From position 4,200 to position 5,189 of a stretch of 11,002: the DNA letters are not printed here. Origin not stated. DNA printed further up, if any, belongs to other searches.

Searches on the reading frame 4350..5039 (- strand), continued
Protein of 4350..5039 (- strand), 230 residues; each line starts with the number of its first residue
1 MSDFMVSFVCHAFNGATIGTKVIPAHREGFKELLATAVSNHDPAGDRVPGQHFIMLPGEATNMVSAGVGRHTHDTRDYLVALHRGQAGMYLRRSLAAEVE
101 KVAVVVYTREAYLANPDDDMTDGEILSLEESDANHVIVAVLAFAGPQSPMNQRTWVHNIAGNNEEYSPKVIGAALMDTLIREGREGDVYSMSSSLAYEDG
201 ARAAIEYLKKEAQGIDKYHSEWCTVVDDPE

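Call 57: search_protein_families(library=pfam, alignment_id=A3, max_evalue=0.00001)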
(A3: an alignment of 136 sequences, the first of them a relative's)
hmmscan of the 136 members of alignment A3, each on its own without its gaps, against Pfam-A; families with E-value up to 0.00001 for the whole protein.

A. member 1, L009:413-1300:- (295 aa): 1 family
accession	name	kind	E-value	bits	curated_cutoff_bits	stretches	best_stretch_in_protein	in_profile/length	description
PF19474.4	DUF6011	-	5.1e-11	42.4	26.6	1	80-112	2-34/37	Family of unknown function (DUF6011)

B. families by the number of members that match (of 136 scanned): 36 families (the first 25 are shown)
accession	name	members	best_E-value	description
PF00149.33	Metallophos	6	4.2e-17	Calcineurin-like phosphoesterase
PF19474.4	DUF6011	3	9.7e-13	Family of unknown function (DUF6011)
PF01028.25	Topoisom_I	2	1.1e-34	Eukaryotic DNA topoisomerase I, catalytic core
PF13671.12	AAA_33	2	2.8e-23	AAA domain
PF23872.1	DUF7227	2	5.2e-22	Domain of unknown function (DUF7227)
PF13563.12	2_5_RNA_ligase2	2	1.3e-10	2'-5' RNA ligase superfamily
PF01734.28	Patatin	2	4.1e-10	Patatin-like phospholipase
PF02834.22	LigT_PEase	2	8.4e-08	LigT like Phosphoesterase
PF12850.12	Metallophos_2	2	4e-07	Calcineurin-like phosphoesterase superfamily domain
PF01327.26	Pep_deformylase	1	1.7e-47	Polypeptide deformylase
PF10021.15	PARG_cat_microb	1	3.2e-46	Microbial-type PARG, catalytic domain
PF00145.23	DNA_methylase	1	9.8e-43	C-5 cytosine-specific DNA methylase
PF06067.16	DUF932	1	5.6e-35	Domain of unknown function (DUF932)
PF22769.1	DCD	1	7.6e-34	dCTP deaminase-like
PF00265.24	TK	1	7.6e-34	Thymidine kinase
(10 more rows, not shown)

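Call 68: search_protein_families(library=pfam, proteins=[L021:12285-13604:+, L017:6460-7719:+, L020:11128-12726:+, L020:12830-15229:+, L021:8566-9099:+, L020:8730-9272:+, L020:9348-9866:+, L020:9876-10694:+, L021:9487-10491:-, L020:4319-4828:+], max_evalue=0.001)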
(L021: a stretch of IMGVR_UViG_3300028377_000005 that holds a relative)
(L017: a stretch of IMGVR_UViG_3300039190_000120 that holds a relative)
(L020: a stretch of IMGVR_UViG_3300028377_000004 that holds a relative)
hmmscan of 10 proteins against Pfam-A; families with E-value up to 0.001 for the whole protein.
L021:12285-13604:+ (440 aa): 2 families
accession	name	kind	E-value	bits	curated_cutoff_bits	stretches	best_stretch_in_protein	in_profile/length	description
PF09511.15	RNA_lig_T4_1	-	1.5e-08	35.2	28.3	1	76-289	2-225/227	RNA ligase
PF09414.15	RNA_ligase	-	7.7e-05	23.3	27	1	127-272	10-155/171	RNA ligase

L017:6460-7719:+ (420 aa): 1 family
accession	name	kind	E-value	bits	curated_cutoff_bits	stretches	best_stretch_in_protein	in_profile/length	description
PF09414.15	RNA_ligase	-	6.4e-05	23.6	27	1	111-253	8-152/171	RNA ligase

L020:11128-12726:+ (533 aa): 0 families

L020:12830-15229:+ (800 aa): 0 families

L021:8566-9099:+ (178 aa): 0 families

L020:8730-9272:+ (181 aa): 1 family
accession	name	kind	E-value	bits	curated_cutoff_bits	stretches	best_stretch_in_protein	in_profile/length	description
PF13455.12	MUG113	-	6.1e-10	40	22.3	1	16-80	1-69/73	Meiotically up-regulated gene 113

L020:9348-9866:+ (173 aa): 0 families

L020:9876-10694:+ (273 aa): 0 families

L021:9487-10491:- (334 aa): 1 family
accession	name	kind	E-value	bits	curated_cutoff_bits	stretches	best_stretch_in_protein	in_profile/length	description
PF01028.25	Topoisom_I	-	1e-31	110.5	23.7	1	26-233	6-202/228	Eukaryotic DNA topoisomerase I, catalytic core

L020:4319-4828:+ (170 aa): 2 families
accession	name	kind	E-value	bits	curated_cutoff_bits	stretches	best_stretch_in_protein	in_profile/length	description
PF13563.12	2_5_RNA_ligase2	-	1.7e-09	38.3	27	1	23-132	9-117/152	2'-5' RNA ligase superfamily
PF02834.22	LigT_PEase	-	8.4e-08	32.7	23.3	1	36-85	32-81/87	LigT like Phosphoesterase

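Call 74: find_encoding_contigs(protein=P0103, flank=8000, max_places=2)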
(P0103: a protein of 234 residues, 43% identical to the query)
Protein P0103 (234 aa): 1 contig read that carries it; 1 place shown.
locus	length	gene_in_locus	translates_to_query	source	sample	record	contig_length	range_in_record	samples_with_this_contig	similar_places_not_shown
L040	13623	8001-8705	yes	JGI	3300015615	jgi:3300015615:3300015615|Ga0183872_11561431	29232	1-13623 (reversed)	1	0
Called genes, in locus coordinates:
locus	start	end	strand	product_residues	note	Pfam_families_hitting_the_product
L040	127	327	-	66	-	-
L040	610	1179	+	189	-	-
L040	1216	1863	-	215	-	PF05175:MTS (weak), PF06325:PrmA (weak), PF13489:Methyltransf_23, PF03848:TehB, PF13847:Methyltransf_31, PF08241:Methyltransf_11, PF08242:Methyltransf_12, PF13649:Methyltransf_25, +1 more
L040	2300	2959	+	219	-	-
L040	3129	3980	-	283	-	-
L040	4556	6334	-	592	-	PF01839:FG-GAP (faint), PF13517:FG-GAP_3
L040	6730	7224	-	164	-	-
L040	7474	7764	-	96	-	-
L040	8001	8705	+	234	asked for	-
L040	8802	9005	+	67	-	-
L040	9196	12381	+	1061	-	PF00082:Peptidase_S8, PF13715:CarbopepD_reg_2 (weak), PF15976:CooC_C (faint), PF16371:MetallophosN (faint), PF17210:SdrD_B (faint), PF17802:SpaA (faint), PF20598:DUF6795 (faint), PF13620:CarboxypepD_reg (weak), +3 more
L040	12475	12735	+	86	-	-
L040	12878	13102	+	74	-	-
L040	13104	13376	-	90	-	-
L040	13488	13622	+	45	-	?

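Call 75: find_encoding_contigs(protein=P0227, flank=8000, max_places=2)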
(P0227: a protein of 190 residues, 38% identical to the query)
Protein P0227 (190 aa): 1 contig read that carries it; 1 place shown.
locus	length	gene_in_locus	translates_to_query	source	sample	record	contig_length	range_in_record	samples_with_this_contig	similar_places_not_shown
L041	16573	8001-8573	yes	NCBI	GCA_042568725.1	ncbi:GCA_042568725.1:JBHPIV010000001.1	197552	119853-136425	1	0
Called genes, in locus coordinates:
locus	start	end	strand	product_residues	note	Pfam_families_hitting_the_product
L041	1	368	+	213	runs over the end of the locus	-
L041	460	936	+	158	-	PF00011:HSP20, PF17886:ArsA_HSP20 (faint)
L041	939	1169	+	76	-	PF11213:DUF3006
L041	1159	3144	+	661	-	PF12229:PG_binding_4, PF04294:VanW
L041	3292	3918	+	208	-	-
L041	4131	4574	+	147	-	-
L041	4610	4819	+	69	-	-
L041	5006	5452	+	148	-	-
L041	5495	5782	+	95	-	-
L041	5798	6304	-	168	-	PF02224:Cytidylate_kin (faint), PF06414:Zeta_toxin (weak), PF13238:AAA_18, PF13671:AAA_33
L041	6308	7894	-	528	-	PF01743:PolyA_pol, PF12627:PolyA_pol_RNAbd, PF01966:HD (weak)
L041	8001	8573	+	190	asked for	-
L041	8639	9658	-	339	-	PF13529:Peptidase_C39_2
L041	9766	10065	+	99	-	-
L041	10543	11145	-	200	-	PF00574:CLP_protease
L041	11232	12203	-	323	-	PF01368:DHH, PF02272:DHHA1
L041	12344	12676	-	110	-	PF02033:RBFA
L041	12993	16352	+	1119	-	PF04563:RNA_pol_Rpb2_1, PF04561:RNA_pol_Rpb2_2, PF04565:RNA_pol_Rpb2_3, PF10385:RNA_pol_Rpb2_45, PF00562:RNA_pol_Rpb2_6, PF04560:RNA_pol_Rpb2_7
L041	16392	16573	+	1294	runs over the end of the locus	PF04997:RNA_pol_Rpb1_1, PF00623:RNA_pol_Rpb1_2, PF04983:RNA_pol_Rpb1_3, PF05000:RNA_pol_Rpb1_4, PF04998:RNA_pol_Rpb1_5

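Call 76: search_protein_families(library=ncbifam, proteins=[window:4350-5039:-, P0002, P0006, P0013, P0046, P0134, P0227, P0246], max_evalue=0.1)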
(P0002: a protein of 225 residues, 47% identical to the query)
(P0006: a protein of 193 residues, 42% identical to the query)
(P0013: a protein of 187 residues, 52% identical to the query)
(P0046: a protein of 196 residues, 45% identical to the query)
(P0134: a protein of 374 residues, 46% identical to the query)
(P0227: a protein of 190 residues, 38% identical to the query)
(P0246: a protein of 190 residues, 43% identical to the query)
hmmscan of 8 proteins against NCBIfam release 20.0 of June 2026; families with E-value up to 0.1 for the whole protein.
window:4350-5039:- (230 aa): 0 families

P0002 (225 aa): 0 families

P0006 (193 aa): 0 families

P0013 (187 aa): 0 families

P0046 (196 aa): 0 families

P0134 (374 aa): 40 families (the best 25 are shown)
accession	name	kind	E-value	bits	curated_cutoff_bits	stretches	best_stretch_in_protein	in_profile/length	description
TIGR04075.1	bacter_Pnkp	equivalog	3.8e-24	84.9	750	1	17-170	10-159/851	polynucleotide kinase-phosphatase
TIGR03574.1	selen_PSTK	equivalog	8.3e-08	32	290.5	1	19-155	3-139/249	L-seryl-tRNA(Sec) kinase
NF005115.0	PRK06547.1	equivalog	3.3e-05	23.4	173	1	7-50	7-50/172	hypothetical protein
TIGR00455.1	apsK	equivalog_domain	0.00012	21.8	138.7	1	10-129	13-133/184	adenylyl-sulfate kinase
TIGR00959.1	ffh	equivalog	0.00047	19.1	473.2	1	10-50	94-139/428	signal recognition particle protein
NF005255.0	PRK06762.2-2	equivalog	0.00095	19.2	140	1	17-63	5-55/163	hypothetical protein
TIGR03263.1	guanyl_kin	equivalog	0.0011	18.7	160.45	1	17-52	3-38/180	guanylate kinase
NF003259.0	PRK04220.1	equivalog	0.0011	18.4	343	1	8-54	85-131/306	2-phosphoglycerate kinase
NF004035.0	PRK05506.1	subfamily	0.0017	16.7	715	1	10-129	455-575/632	bifunctional sulfate adenylyltransferase subunit 1/adenylylsulfate kinase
NF003013.0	PRK03846.1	subfamily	0.0022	17.7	163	1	10-129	23-143/202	adenylyl-sulfate kinase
TIGR00064.1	ftsY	equivalog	0.0049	16.2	260.7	1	6-39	70-103/279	signal recognition particle-docking protein FtsY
NF005994.0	PRK08118.1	equivalog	0.005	16.9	215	1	19-37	5-23/172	DNA topology modulation protein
TIGR02322.1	phosphon_PhnN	equivalog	0.0053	16.5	156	0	18-148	4-147/179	phosphonate metabolism protein/1,5-bisphosphokinase (PRPP-forming) PhnN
NF004041.0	PRK05541.1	subfamily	0.011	15.8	127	1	12-55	4-51/176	adenylyl-sulfate kinase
NF005253.0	PRK06762.1-4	equivalog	0.014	15.6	159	1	19-140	6-123/166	hypothetical protein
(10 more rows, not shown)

P0227 (190 aa): 1 family
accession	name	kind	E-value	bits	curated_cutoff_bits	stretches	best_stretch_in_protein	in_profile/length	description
NF033682.1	retention_LapA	subfamily_domain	0.0096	16.1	50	1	46-147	10-106/145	retention module-containing protein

P0246 (190 aa): 0 families

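Call 77: search_protein_families(library=padloc, proteins=[window:4350-5039:-, P0002, P0006, P0013, P0046, P0134, P0227, P0246], max_evalue=0.1)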
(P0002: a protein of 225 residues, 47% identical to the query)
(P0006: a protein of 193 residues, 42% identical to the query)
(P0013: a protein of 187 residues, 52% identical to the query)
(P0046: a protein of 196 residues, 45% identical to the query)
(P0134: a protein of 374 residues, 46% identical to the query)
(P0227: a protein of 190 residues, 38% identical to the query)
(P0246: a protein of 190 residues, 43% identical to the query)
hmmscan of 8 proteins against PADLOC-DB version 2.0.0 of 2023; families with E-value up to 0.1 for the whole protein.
window:4350-5039:- (230 aa): 0 families

P0002 (225 aa): 0 families

P0006 (193 aa): 0 families

P0013 (187 aa): 0 families

P0046 (196 aa): 0 families

P0134 (374 aa): 6 families
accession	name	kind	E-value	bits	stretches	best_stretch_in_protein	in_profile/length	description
PDLC02911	VakA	-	0.00011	20.8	1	22-147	9-127/163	-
PDLC04790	PDC-S01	-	0.0033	14.2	1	12-58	25-71/422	-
PDLC03838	DolB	-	0.0059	13.9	1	11-38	162-189/375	-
PDLC01993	RtcR--CARF_AAA_HTH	-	0.0087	12.5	1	10-42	201-231/523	-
PDLC04140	mad8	-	0.032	11.7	1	17-36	29-48/314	mads_8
PDLC04135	mad3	-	0.036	11.6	1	17-32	24-39/374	mads_3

P0227 (190 aa): 0 families

P0246 (190 aa): 0 families

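Call 80: find_related_loci(query=A4, collection=genome_contigs, flank=6000)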
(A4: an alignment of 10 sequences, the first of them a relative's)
Query A4 (187 aa) in genome_contigs; peptide patterns used: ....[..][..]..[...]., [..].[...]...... (x = any residue, [..] = any of these).
67 stretches matched a pattern; 14 encode a relative of the query (tblastn E <= 1e-3); 14 distinct loci.
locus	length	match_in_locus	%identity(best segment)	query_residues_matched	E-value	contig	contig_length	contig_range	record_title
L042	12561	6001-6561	67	1-187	1e-79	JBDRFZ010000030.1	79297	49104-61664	MAG: Patescibacteria group bacterium isolate MEGAHIT-group-1.403 k141_4877608, whole genome shotgun sequence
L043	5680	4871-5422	54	2-187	7e-65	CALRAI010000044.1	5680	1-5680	MAG: Candidatus Uhrbacteria bacterium isolate MaH-04nov19-6 genome assembly, contig: MaH-04nov19-C33916, whole genome sh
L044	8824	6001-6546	55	4-187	7e-64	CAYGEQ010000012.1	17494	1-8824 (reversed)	MAG TPA_asm: uncultured Gammaproteobacteria bacterium isolate ERP113451_co1_208 genome assembly, contig: NODE_3746_lengt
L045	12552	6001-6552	57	2-187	8e-64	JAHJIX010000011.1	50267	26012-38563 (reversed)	MAG: Patescibacteria group bacterium isolate Modern_marine_rock_biofilm.mb.118 Modern_marine_roc.mb.118_k141_361541, who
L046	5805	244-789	52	4-187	3e-61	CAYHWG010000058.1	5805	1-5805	MAG TPA_asm: uncultured Gammaproteobacteria bacterium isolate ERP119705_co15_652 genome assembly, contig: NODE_18091_len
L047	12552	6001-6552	54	2-187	2e-60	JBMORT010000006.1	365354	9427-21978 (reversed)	MAG: Patescibacteria group bacterium isolate Betzabe_MAG187 MAG187_6, whole genome shotgun sequence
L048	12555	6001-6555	53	2-187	2e-59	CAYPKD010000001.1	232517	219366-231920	MAG TPA_asm: uncultured Gammaproteobacteria bacterium isolate binchicken_co334_146 genome assembly, contig: NODE_24_leng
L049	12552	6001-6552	53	4-187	2e-56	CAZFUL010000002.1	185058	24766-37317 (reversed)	MAG TPA_asm: uncultured Gammaproteobacteria bacterium isolate SRP286056_co2_597 genome assembly, contig: NODE_53_length_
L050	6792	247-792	52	2-187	1e-53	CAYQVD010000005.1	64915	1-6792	MAG TPA_asm: uncultured Bdellovibrionales bacterium isolate SRP191223_co1_93 genome assembly, contig: NODE_234_length_64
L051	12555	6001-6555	57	2-187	2e-52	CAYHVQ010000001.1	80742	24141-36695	MAG TPA_asm: uncultured Gammaproteobacteria bacterium isolate ERP119705_co15_630 genome assembly, contig: NODE_159_lengt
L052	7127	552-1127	49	1-187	1e-50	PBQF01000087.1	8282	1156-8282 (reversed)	MAG: Parcubacteria group bacterium isolate NP996 MHASMcontig_403013, whole genome shotgun sequence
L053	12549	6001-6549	46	5-187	4e-48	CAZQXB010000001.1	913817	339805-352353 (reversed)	MAG TPA_asm: uncultured Gammaproteobacteria bacterium isolate SRP300315_co1_11 genome assembly, contig: NODE_1_length_91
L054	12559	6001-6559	47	1-187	3e-39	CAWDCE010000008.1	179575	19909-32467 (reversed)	MAG: uncultured Acidimicrobiaceae bacterium isolate MFD04780.bin.2.96 genome assembly, contig: contig_12236, whole genom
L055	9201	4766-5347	41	1-187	2e-31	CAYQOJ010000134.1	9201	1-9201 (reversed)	MAG TPA_asm: uncultured Methylococcus sp. isolate SRP193358_co1_668 genome assembly, contig: NODE_22617_length_9201_cov_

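Call 83: search_protein_families(library=pfam, alignment_id=A5, max_evalue=0.00001)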
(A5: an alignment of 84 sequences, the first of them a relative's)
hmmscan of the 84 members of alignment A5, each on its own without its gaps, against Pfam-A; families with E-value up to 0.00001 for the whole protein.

A. member 1, L043:67-2403:+ (779 aa): 3 families
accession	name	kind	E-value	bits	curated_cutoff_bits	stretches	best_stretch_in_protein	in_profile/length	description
PF01935.23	DUF87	-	3.8e-09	37.4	23.2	1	344-408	3-68/220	Helicase HerA, central domain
PF10412.15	TrwB_AAD_bind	-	8.3e-08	31.9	20.5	0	361-406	12-57/387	Type IV secretion-system coupling protein DNA-binding domain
PF12696.13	TraG-D_C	-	3.8e-06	27.3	22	0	623-691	4-71/126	TraM recognition site of TraD and TraG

B. families by the number of members that match (of 84 scanned): 118 families (the first 25 are shown)
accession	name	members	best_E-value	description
PF00133.28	tRNA-synt_1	2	6.1e-139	tRNA synthetases class I (I, L, M and V)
PF03796.21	DnaB_C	2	3.5e-100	DnaB-like helicase C terminal domain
PF08264.19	Anticodon_1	2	5.4e-36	Anticodon-binding domain of tRNA ligase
PF08241.18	Methyltransf_11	2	5.4e-24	Methyltransferase domain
PF13649.12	Methyltransf_25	2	6.2e-22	Methyltransferase domain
PF19302.4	DUF5915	2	9.8e-20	Domain of unknown function (DUF5915)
PF09334.17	tRNA-synt_1g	2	1.2e-19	tRNA synthetases class I (M)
PF13489.12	Methyltransf_23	2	1.1e-16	Methyltransferase domain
PF04542.20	Sigma70_r2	2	2.3e-16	Sigma-70 region 2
PF04545.22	Sigma70_r4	2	9.8e-13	Sigma-70, region 4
PF13481.12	AAA_25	2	5.8e-12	AAA domain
PF13401.12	AAA_22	2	1.2e-06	AAA domain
PF00266.25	Aminotran_5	1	2e-79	Aminotransferase class-V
PF02481.21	DNA_processg_A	1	1e-74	DNA recombination-mediator protein A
PF02646.22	RmuC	1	3e-71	RmuC family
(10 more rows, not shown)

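Call 93: search_protein_families(library=pfam, proteins=[L041:5801-6304:-], max_evalue=0.01)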
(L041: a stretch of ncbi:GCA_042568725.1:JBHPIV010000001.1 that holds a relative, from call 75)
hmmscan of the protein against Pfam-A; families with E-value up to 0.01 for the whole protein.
L041:5801-6304:- (168 aa): 10 families
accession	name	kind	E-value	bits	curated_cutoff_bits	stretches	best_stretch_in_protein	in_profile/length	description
PF13671.12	AAA_33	-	2e-15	57.8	27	1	4-125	1-121/143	AAA domain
PF13238.12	AAA_18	-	2.8e-12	47.7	29.4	1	5-127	1-116/128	AAA domain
PF06414.18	Zeta_toxin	-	3.5e-06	27.1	22.3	1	3-124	17-145/199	Zeta toxin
PF02224.24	Cytidylate_kin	-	4.4e-06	27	26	1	5-106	1-67/211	Cytidylate kinase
PF13207.12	AAA_17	-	2e-05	25.3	27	1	9-123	2-124/136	AAA domain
PF07931.18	CPT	-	0.0002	21.6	22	1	3-75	2-87/172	Chloramphenicol phosphotransferase-like protein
PF01712.25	dNK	-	0.00083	19.6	27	0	5-34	1-30/203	Deoxynucleoside kinase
PF00004.35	AAA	-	0.0011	19.9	21.2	1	6-149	2-105/131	ATPase family associated with various cellular activities (AAA)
PF13173.12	AAA_14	-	0.0021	18.5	27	1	3-71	3-64/129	AAA domain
PF24883.2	NPHP3_N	-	0.0031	18.1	24.8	1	2-55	22-72/164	Nephrocystin 3, N-terminal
